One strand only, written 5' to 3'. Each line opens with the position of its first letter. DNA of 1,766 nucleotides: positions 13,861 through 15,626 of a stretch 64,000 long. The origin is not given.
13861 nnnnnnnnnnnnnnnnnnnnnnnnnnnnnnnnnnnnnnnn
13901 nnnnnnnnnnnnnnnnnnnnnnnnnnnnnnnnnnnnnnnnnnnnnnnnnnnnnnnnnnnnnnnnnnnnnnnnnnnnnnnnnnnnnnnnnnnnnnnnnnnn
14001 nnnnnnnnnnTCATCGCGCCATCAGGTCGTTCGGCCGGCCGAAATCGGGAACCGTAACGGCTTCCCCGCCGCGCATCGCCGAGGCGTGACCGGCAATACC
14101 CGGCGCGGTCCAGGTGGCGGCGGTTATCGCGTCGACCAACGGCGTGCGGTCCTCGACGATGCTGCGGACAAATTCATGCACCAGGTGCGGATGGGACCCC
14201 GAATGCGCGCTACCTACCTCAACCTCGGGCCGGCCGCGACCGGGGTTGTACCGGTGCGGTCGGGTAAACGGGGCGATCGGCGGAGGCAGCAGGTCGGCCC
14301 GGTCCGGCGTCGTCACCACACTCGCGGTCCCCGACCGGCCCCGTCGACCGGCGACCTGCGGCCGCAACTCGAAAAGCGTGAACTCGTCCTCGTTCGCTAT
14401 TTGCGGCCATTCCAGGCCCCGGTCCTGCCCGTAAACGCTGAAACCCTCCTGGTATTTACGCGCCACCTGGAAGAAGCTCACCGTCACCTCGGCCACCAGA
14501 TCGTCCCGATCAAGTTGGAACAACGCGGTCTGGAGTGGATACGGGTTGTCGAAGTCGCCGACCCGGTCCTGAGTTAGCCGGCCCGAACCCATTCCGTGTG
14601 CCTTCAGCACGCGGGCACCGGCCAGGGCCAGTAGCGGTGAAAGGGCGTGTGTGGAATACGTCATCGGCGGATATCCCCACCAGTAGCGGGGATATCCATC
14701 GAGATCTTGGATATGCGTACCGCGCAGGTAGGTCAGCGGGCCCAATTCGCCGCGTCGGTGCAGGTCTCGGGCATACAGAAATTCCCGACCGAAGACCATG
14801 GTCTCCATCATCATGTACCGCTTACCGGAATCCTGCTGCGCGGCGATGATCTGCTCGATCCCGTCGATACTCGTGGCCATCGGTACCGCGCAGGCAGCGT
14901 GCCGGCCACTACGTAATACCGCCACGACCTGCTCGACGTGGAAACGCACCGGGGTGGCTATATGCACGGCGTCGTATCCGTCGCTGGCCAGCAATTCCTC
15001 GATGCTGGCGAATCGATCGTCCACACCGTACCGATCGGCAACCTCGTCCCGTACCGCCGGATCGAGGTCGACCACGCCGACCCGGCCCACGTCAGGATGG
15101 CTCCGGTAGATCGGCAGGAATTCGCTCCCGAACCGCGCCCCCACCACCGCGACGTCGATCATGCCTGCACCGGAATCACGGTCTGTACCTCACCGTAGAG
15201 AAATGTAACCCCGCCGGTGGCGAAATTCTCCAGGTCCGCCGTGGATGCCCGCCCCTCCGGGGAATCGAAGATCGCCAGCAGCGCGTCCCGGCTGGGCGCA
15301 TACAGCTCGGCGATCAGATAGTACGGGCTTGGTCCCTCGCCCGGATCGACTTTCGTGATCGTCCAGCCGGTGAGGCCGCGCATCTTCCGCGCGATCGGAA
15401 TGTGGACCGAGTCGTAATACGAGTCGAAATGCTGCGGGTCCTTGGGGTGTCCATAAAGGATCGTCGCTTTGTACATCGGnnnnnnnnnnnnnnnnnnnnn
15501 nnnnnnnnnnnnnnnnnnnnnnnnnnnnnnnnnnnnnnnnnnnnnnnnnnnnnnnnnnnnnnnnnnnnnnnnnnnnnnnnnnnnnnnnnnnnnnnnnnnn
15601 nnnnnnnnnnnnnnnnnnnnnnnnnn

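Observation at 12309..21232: Ten-gene coupled operon joining an SsuD-like monooxygenase, a sugar ABC importer and a split Tm-1-like pair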

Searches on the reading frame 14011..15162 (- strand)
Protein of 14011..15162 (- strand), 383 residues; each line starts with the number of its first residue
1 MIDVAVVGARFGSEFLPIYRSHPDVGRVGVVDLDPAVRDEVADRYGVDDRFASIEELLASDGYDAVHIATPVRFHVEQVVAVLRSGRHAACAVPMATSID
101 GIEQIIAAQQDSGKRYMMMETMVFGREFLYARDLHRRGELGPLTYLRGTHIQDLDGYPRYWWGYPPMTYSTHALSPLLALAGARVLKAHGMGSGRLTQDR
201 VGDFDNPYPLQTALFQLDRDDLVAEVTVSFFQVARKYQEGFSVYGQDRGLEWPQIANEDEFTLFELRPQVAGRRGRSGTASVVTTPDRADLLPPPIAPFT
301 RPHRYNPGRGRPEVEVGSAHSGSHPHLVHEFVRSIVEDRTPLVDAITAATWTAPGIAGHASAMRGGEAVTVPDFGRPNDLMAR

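Call 3: search_protein_families(library=pfam, proteins=[window:14011-15162:-])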
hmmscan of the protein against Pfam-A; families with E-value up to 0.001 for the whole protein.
window:14011-15162:- (383 aa): 1 family
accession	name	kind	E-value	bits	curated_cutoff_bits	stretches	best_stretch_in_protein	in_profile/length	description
PF01408.29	GFO_IDH_MocA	-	1.1e-16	62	24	1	3-118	2-118/120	Oxidoreductase family, NAD-binding Rossmann fold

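Call 4: search_protein_families(library=ncbifam, proteins=[window:14011-15162:-])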
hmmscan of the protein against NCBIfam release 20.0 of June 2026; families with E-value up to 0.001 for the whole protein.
window:14011-15162:- (383 aa): 5 families
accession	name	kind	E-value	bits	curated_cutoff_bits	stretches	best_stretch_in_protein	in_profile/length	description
TIGR04380.1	myo_inos_iolG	equivalog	1.5e-14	53.6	355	1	2-149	2-151/330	inositol 2-dehydrogenase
NF040723.1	UDP-GlcNAcDh_Arch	equivalog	3e-12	46.7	450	1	3-143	2-141/302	UDP-N-acetylglucosamine 3-dehydrogenase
NF052479.1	LevoglcsnDh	equivalog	4.6e-12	45.3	650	1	27-158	38-169/386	levoglucosan dehydrogenase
NF041392.1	XylDh_Gfo6_Halo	equivalog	1.7e-08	33.7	350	1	58-154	78-174/350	D-xylose 1-dehydrogenase Gfo6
NF052679.1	InsChiInosDhIolG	equivalog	3.2e-06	26.4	540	1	28-120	31-124/343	bifunctional inositol 2-dehydrogenase/D-chiro-inositol 1-dehydrogenase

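Call 27: search_solved_structures(query=window:14011-15162:-, max_evalue=0.001)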
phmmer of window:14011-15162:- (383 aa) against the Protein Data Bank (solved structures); distinct sequences matched with E-value up to 0.001: 50.
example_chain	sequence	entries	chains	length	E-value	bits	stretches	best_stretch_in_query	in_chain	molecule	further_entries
4had_A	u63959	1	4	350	1.7e-12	50.6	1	33-149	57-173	Probable oxidoreductase protein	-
9azo_A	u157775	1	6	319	2.3e-12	50.1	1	3-191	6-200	PmdC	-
7wzd_A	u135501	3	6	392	1.1e-11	47.9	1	4-155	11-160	4,5-dihydroxyphthalate dehydrogenase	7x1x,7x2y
9m3d_B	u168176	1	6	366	1.4e-10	44.3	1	28-165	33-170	DgpA1 from W974-1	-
7xr9_A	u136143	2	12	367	1.5e-10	44.2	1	12-148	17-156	DgpA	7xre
3moi_A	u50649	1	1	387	1.9e-10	43.8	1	15-122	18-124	Probable dehydrogenase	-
4n54_A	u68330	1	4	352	3.6e-10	42.9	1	33-156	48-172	Inositol dehydrogenase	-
4mkx_A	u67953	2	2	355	3.7e-10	42.9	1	33-157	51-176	Inositol dehydrogenase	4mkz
3e18_A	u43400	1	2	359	1.2e-09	41.2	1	23-185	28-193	oxidoreductase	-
4fb5_A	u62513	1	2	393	4.7e-09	39.2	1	34-159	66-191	Probable oxidoreductase protein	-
4gqa_A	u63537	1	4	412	5.9e-09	38.9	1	28-164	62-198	NAD binding Oxidoreductase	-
6jw6_A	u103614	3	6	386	1.5e-08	37.6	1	3-132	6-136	Dehydrogenase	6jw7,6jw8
6o15_A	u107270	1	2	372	1.8e-08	37.3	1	1-143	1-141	Uncharacterized oxidoreductase YjhC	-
2glx_A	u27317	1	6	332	2.3e-08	37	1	42-113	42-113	1,5-anhydro-D-fructose reductase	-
3cea_A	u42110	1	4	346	7.5e-08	35.3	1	32-158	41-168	Myo-inositol 2-dehydrogenase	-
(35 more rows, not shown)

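Call 49: find_homologous_proteins(query=window:14011-15162:-, max_evalue=1e-30)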
Query window:14011-15162:- (383 aa): 2534 proteins with E <= 1e-30 among 8000 candidates; the best 120 are listed.
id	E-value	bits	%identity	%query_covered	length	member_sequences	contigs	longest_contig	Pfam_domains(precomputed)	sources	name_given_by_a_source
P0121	4.1e-258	874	100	100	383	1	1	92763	PF01408.29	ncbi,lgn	-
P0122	1.8e-211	720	81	99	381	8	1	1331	PF01408.29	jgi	jgi:predicted dehydrogenase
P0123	7.4e-205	699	80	99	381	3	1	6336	PF01408.29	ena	-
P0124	7.1e-202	689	79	99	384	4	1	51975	PF01408.29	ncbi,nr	ncbi:MAG TPA: Gfo/Idh/MocA family oxidoreductase [Mycobacteriales bacterium]|nr:Gfo/Idh/MocA family 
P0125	4.3e-201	686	79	99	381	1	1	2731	PF01408.29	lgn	-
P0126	2.3e-199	681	78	99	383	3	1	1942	PF01408.29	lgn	-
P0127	1.8e-182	625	71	99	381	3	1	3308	PF01408.29,PF21252.4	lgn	-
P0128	2.9e-178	611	72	98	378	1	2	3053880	PF01408.29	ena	-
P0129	5.2e-170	584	68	97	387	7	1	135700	PF01408.29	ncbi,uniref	ncbi:Gfo/Idh/MocA family oxidoreductase [Actinopolymorpha sp. NPDC004070]|uniref:Gfo/Idh/MocA family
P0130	1.0e-166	573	68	97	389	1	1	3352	PF01408.29,PF21252.4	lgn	-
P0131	2.5e-158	546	64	98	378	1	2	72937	PF01408.29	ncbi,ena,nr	ncbi:MAG: Gfo/Idh/MocA family oxidoreductase [Kutzneria sp.]|nr:Gfo/Idh/MocA family oxidoreductase [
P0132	6.6e-157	541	66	97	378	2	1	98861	PF01408.29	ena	-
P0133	2.7e-156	539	64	98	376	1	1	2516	PF01408.29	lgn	-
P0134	9.6e-156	537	64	97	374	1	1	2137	PF01408.29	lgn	-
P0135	4.4e-154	532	63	99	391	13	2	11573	PF01408.29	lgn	-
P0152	3.8e-140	486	59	97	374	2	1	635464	PF01408.29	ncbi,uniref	ncbi:Gfo/Idh/MocA family oxidoreductase [Fodinicola feengrottensis]|uniref:Gfo/Idh/MocA family oxido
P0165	2.4e-134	467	58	97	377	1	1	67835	PF01408.29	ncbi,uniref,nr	ncbi:Gfo/Idh/MocA family protein [Streptomyces oceani]|uniref:Oxidoreductase n=1 Tax=Streptomyces oc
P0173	2.4e-130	453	55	97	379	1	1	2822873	PF01408.29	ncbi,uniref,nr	ncbi:Gfo/Idh/MocA family protein [Dictyobacter kobayashii]|uniref:Oxidoreductase n=1 Tax=Dictyobacte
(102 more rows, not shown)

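Call 50: find_encoding_contigs(protein=P0128, flank=10000, max_places=1)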
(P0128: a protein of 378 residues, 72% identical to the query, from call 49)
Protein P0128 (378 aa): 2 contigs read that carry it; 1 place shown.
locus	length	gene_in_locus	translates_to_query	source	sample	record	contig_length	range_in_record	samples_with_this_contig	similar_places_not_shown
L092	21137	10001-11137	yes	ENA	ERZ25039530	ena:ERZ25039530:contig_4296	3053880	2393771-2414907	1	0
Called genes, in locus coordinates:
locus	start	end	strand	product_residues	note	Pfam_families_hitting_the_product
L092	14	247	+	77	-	-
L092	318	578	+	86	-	PF02416:TatA_B_E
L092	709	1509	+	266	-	PF00902:TatC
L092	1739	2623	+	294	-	PF00781:DAGK_cat, PF19279:YegS_C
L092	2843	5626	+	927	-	PF04851:ResIII, PF00270:DEAD, PF22527:DEXQc_Suv3 (weak), PF00271:Helicase_C (weak), PF26090:SH3_HelY, PF08148:DSHCT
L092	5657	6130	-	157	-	PF04073:tRNA_edit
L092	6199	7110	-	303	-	PF02739:5_3_exonuc_N, PF01367:5_3_exonuc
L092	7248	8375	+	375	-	PF01321:Creatinase_N, PF00557:Peptidase_M24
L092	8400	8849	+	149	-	PF12802:MarR_2 (weak), PF13404:HTH_AsnC-type, PF13412:HTH_24, PF01037:AsnC_trans_reg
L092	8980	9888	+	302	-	PF00296:Bac_luciferase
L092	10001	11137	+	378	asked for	PF01408:GFO_IDH_MocA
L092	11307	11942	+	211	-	PF03551:PadR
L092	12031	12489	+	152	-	PF13577:SnoaL_4, PF14534:DUF4440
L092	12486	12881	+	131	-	PF01243:PNPOx_N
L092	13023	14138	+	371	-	PF01170:UPF0020, PF08241:Methyltransf_11, PF13649:Methyltransf_25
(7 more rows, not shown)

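Call 51: find_encoding_contigs(protein=P0129, flank=10000, max_places=1)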
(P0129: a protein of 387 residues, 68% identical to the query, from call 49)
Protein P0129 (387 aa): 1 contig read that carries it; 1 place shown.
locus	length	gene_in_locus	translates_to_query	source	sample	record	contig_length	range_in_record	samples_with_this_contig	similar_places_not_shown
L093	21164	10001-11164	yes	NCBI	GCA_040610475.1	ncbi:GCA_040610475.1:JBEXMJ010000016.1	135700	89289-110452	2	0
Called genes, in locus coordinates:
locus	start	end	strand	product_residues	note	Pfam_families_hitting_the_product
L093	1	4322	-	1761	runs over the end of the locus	PF00672:HAMP, PF18947:HAMP_2, PF00672:HAMP, PF18947:HAMP_2, PF00672:HAMP, PF18947:HAMP_2, PF00672:HAMP, PF00672:HAMP, +15 more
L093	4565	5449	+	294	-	PF03239:FTR1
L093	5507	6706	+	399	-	PF13473:Cupredoxin_1, PF09375:Peptidase_M75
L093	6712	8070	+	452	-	PF04261:Dyp_perox_N, PF20628:Dyp_perox_C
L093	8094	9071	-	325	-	PF02668:TauD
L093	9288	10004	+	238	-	PF13527:Acetyltransf_9 (faint), PF00583:Acetyltransf_1, PF13673:Acetyltransf_10 (weak), PF08445:FR47, PF13508:Acetyltransf_7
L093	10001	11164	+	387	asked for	PF01408:GFO_IDH_MocA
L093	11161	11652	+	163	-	PF07883:Cupin_2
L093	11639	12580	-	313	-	-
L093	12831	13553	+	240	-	PF13350:Y_phosphatase3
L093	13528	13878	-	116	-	-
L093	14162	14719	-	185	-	PF13671:AAA_33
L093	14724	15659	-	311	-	PF01636:APH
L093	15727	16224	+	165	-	PF00149:Metallophos (weak), PF12850:Metallophos_2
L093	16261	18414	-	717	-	PF02720:DUF222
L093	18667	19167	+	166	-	PF09900:DUF2127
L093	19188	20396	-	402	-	PF01699:Na_Ca_ex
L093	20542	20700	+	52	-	PF13411:MerR_1, PF00376:MerR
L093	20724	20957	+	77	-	-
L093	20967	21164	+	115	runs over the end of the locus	PF09954:DUF2188 (weak)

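Call 52: find_encoding_contigs(protein=P0165, flank=10000, max_places=1)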
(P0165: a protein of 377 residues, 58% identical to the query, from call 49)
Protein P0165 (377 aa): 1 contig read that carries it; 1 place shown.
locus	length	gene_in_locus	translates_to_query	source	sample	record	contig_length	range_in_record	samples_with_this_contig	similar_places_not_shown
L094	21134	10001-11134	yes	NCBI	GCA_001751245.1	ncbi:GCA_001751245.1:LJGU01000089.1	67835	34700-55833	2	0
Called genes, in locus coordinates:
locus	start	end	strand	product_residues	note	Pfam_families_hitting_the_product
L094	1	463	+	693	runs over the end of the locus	PF08376:NIT, PF02518:HATPase_c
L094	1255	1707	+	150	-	-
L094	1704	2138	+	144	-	PF03259:Robl_LC7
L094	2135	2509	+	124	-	PF05331:DUF742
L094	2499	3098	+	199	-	PF03029:ATP_bind_1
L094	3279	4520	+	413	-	PF00067:p450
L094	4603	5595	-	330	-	PF00583:Acetyltransf_1 (weak), PF13508:Acetyltransf_7, PF14542:Acetyltransf_CG (faint)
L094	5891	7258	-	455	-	PF09339:HTH_IclR (weak), PF12840:HTH_20 (weak), PF00480:ROK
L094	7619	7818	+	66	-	PF06792:UPF0261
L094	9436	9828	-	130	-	-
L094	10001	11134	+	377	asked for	PF01408:GFO_IDH_MocA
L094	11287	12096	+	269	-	-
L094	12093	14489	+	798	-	PF00069:Pkinase, PF07714:PK_Tyr_Ser-Thr, PF13458:Peripla_BP_6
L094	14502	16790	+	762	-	PF00069:Pkinase, PF07714:PK_Tyr_Ser-Thr, PF01094:ANF_receptor (weak), PF13458:Peripla_BP_6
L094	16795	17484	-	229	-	PF05685:Uma2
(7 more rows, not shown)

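Call 53: find_encoding_contigs(protein=P0173, flank=10000, max_places=1)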
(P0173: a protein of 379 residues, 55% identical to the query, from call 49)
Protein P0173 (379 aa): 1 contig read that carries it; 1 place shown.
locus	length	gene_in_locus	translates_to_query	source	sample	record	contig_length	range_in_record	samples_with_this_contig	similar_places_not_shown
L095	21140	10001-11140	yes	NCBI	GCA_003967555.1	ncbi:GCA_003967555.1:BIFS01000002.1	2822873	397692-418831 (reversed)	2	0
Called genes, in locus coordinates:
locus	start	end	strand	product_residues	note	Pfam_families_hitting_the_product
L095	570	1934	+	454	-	PF01547:SBP_bac_1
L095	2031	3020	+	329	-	PF00528:BPD_transp_1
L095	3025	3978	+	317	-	PF00528:BPD_transp_1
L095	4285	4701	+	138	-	PF22815:CatAgl_D1 (weak)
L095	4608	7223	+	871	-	PF22815:CatAgl_D1, PF22816:CatAgl_D2, PF11721:Malectin, PF12819:Malectin_like (weak), PF11721:Malectin, PF12819:Malectin_like (weak)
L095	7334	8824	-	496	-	PF00083:Sugar_tr (weak), PF07690:MFS_1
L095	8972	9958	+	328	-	PF00356:LacI, PF00532:Peripla_BP_1 (weak), PF13377:Peripla_BP_3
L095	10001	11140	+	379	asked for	PF01408:GFO_IDH_MocA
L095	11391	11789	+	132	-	PF07883:Cupin_2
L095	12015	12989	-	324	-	PF22599:SecDF_P1_head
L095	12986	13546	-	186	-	PF04542:Sigma70_r2, PF08281:Sigma70_r4_2 (weak), PF04545:Sigma70_r4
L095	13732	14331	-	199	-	-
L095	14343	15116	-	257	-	PF01145:Band_7 (weak), PF13421:Band_7_1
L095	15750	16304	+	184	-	PF00226:DnaJ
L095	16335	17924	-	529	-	PF13558:SbcC_Walker_B (faint), PF03193:RsgA_GTPase (faint), PF13476:AAA_23 (faint), PF20703:nSTAND1 (faint), PF00005:ABC_tran, PF00437:T2SSE (faint), PF00005:ABC_tran, PF02463:SMC_N, +10 more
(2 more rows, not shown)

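Call 75: find_encoding_contigs(protein=P0152, flank=10000, max_places=1)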
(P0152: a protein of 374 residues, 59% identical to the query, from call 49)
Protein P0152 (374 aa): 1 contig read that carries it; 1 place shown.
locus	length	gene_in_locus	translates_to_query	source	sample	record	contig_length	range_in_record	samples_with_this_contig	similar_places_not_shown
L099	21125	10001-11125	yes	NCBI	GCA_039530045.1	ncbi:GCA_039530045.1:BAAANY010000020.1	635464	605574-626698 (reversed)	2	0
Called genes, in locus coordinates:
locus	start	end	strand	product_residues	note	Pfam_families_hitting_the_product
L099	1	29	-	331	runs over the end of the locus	PF00291:PALP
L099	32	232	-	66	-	PF00392:GntR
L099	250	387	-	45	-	-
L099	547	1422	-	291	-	-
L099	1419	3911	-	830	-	PF00012:HSP70, PF06723:MreB_Mbl (weak)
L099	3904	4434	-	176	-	-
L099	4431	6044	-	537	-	-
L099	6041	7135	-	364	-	PF00069:Pkinase, PF07714:PK_Tyr_Ser-Thr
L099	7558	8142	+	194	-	PF00440:TetR_N, PF16859:TetR_C_11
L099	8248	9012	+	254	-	PF05724:TPMT, PF03848:TehB, PF13847:Methyltransf_31, PF08241:Methyltransf_11, PF08242:Methyltransf_12, PF13649:Methyltransf_25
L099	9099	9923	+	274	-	PF00296:Bac_luciferase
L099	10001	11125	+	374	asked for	PF01408:GFO_IDH_MocA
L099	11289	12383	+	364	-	PF01408:GFO_IDH_MocA, PF22725:GFO_IDH_MocA_C3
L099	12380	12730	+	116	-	PF00190:Cupin_1, PF07883:Cupin_2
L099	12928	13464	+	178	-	-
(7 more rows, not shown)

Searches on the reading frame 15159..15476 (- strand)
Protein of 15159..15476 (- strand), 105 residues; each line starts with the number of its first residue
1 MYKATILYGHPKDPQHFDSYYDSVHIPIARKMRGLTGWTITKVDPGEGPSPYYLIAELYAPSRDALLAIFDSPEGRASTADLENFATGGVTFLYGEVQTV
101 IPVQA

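Call 3: search_protein_families(library=pfam, proteins=[window:15159-15476:-])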
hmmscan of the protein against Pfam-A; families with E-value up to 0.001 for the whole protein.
window:15159-15476:- (105 aa): 1 family
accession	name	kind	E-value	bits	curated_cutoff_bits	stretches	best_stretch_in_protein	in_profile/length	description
PF07110.17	EthD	-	1e-11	46.3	22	1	13-87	5-94/96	EthD domain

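Call 4: search_protein_families(library=ncbifam, proteins=[window:15159-15476:-])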
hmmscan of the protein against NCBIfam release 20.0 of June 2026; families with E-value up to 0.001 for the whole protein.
window:15159-15476:- (105 aa): 1 family
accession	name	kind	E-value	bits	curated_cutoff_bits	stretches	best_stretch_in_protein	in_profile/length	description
TIGR02118.1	TIGR02118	subfamily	6.9e-25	87.7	30.5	1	1-99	1-102/103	EthD family reductase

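Call 29: search_solved_structures(query=window:15159-15476:-, max_evalue=1)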
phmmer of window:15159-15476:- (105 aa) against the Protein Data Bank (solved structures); distinct sequences matched with E-value up to 1: 1.
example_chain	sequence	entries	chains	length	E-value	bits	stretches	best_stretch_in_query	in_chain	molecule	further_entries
2ftr_A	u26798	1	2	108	3.4e-13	53.4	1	2-96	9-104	BH0200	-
